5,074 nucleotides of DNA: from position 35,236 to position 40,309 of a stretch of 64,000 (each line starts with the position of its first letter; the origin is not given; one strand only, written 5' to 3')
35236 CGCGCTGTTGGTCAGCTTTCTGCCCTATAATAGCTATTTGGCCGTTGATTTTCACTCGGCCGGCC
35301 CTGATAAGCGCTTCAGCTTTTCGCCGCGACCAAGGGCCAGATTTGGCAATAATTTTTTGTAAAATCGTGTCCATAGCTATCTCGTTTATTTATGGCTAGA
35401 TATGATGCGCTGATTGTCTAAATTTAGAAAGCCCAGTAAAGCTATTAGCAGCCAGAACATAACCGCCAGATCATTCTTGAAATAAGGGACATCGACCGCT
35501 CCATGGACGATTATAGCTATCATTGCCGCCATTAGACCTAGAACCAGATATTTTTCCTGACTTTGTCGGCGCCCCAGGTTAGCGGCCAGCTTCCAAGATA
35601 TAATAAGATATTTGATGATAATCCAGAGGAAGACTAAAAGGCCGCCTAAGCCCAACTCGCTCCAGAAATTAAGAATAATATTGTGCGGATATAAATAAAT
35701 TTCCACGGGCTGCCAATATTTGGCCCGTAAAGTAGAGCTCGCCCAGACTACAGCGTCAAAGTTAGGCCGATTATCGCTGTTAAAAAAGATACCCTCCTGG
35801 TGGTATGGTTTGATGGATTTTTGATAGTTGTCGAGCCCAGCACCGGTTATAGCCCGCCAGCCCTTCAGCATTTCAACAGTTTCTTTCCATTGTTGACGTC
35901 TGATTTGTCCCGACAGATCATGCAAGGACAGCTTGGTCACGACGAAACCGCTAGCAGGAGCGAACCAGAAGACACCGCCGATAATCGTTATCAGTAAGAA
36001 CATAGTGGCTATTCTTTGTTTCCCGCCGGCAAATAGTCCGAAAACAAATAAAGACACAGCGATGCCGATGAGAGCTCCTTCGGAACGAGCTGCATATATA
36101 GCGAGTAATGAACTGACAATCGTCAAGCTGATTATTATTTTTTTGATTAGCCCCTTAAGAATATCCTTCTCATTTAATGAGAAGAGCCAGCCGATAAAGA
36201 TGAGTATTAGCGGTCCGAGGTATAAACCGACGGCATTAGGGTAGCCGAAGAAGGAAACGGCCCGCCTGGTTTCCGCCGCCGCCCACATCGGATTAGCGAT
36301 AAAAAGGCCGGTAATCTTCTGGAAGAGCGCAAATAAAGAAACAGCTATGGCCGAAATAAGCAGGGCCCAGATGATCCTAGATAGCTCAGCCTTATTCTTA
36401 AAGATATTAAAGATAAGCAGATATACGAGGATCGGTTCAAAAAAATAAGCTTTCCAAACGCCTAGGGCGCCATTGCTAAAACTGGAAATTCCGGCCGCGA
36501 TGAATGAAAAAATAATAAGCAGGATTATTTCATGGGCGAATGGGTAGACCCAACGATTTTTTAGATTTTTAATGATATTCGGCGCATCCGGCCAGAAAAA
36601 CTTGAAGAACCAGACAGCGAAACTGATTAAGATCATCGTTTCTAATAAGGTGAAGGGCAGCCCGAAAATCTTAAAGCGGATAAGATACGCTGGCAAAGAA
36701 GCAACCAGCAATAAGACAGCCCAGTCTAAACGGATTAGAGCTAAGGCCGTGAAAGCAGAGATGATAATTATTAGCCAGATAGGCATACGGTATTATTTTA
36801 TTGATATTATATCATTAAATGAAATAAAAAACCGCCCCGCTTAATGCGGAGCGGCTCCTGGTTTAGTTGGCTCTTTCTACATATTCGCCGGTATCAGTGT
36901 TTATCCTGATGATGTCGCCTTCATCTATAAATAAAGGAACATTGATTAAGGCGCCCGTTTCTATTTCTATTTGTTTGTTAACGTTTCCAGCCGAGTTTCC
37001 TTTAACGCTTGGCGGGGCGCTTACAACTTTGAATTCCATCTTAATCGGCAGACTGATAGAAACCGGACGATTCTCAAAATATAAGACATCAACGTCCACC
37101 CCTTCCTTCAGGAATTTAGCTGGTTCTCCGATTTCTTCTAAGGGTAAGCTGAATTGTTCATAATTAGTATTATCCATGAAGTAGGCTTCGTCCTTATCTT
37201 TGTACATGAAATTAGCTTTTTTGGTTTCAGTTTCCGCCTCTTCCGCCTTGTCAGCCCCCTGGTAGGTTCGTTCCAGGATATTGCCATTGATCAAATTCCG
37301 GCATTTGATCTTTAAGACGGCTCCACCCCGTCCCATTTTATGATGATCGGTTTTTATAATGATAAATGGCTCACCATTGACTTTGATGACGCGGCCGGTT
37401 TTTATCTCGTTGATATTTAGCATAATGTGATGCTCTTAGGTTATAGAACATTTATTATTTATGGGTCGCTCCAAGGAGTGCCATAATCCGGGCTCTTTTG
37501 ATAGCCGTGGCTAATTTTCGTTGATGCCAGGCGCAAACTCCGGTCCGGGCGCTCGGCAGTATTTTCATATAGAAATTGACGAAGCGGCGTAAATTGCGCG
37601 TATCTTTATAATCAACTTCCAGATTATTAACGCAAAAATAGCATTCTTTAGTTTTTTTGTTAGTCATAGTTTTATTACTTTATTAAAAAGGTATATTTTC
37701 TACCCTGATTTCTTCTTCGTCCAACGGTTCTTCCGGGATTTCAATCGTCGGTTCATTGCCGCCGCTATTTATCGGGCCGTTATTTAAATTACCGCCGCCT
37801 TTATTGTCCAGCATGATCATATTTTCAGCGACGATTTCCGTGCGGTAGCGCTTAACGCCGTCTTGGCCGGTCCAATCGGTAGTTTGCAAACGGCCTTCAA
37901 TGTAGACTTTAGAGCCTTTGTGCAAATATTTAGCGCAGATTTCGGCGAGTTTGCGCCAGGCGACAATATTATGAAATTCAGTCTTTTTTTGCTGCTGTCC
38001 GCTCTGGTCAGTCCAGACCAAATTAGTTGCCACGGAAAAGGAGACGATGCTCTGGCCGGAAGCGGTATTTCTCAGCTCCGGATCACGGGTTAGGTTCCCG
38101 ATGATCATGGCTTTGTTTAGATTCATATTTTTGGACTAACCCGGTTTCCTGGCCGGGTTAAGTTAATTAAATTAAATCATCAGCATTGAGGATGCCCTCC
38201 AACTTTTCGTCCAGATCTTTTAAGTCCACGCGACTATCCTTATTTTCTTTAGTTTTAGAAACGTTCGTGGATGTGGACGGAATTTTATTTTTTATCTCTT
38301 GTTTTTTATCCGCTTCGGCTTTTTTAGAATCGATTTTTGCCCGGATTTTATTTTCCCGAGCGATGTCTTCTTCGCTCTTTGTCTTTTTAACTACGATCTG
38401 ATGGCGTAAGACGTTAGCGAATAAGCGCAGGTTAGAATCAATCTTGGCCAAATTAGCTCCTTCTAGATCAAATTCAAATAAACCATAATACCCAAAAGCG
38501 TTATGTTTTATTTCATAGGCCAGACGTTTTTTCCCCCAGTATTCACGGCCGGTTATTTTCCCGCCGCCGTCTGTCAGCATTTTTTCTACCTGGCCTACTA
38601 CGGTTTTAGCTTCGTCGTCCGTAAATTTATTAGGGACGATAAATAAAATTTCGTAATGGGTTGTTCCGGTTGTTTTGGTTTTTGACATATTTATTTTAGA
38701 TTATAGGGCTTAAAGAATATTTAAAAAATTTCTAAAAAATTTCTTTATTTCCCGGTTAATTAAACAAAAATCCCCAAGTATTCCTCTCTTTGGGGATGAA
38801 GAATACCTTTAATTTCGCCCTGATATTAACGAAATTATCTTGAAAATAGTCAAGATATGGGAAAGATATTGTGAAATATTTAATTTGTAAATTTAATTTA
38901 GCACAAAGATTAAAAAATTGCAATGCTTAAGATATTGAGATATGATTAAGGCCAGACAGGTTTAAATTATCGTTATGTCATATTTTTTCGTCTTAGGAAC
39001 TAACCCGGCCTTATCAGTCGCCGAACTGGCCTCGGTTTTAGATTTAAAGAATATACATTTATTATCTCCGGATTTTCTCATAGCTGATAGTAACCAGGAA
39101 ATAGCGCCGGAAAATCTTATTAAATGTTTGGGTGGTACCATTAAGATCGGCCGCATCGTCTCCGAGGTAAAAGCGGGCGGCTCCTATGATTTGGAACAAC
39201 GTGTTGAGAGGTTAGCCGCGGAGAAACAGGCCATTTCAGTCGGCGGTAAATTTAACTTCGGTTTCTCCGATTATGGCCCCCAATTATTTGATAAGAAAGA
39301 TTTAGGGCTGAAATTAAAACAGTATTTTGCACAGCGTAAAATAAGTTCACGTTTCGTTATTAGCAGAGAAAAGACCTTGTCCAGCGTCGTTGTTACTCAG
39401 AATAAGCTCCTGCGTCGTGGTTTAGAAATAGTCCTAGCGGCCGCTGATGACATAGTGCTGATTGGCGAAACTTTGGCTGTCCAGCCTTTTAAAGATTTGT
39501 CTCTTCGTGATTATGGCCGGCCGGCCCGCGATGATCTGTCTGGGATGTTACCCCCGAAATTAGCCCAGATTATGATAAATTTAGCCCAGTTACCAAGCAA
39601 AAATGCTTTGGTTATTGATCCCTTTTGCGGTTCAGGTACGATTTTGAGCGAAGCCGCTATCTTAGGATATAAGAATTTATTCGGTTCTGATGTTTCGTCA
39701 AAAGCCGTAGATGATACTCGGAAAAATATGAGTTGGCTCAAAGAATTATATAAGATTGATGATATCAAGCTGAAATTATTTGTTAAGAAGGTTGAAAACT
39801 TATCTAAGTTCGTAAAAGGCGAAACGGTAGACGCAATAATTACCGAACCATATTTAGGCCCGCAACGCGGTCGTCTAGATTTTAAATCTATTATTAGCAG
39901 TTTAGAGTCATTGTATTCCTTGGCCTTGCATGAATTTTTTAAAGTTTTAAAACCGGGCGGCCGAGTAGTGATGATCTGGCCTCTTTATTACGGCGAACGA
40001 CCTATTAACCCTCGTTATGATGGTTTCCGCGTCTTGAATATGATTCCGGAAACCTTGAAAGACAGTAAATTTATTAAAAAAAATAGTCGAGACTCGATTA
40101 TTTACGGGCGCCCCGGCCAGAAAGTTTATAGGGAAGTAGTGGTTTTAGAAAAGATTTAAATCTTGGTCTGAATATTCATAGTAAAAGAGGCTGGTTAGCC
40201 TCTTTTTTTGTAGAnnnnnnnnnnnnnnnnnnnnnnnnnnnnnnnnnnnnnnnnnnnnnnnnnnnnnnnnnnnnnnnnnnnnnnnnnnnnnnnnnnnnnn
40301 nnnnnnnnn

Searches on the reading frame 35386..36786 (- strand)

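Call 38: search_protein_families(library=pfam, proteins=[window:35386-36786:-], max_evalue=0.001)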
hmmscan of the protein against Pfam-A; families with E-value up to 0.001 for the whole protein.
window:35386-36786:- (466 aa): 1 family
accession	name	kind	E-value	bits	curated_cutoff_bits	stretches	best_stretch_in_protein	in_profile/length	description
PF04932.20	Wzy_C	-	3.7e-12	46.7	31.7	1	222-387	2-149/149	O-Antigen ligase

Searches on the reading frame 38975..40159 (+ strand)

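Call 38: search_protein_families(library=pfam, proteins=[window:38975-40159:+], max_evalue=0.001)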
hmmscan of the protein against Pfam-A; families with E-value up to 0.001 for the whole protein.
window:38975-40159:+ (394 aa): 6 families
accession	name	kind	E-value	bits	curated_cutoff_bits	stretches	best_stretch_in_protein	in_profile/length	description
PF01170.24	UPF0020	-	5.1e-13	49.6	22.3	1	188-335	7-166/197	RMKL-like, methyltransferase domain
PF13847.12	Methyltransf_31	-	8.5e-07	29.2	27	1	208-334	2-110/145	Methyltransferase domain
PF01555.25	N6_N4_Mtase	-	1.7e-06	28.6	26.7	1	192-246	166-217/221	DNA methylase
PF13649.12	Methyltransf_25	-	0.00025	22.1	27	0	213-290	1-70/97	Methyltransferase domain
PF08241.18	Methyltransf_11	-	0.0006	20.8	21.2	0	218-289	5-65/95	Methyltransferase domain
PF03602.21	Cons_hypoth95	-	0.00064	19.9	24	0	205-291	37-120/182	Conserved hypothetical protein 95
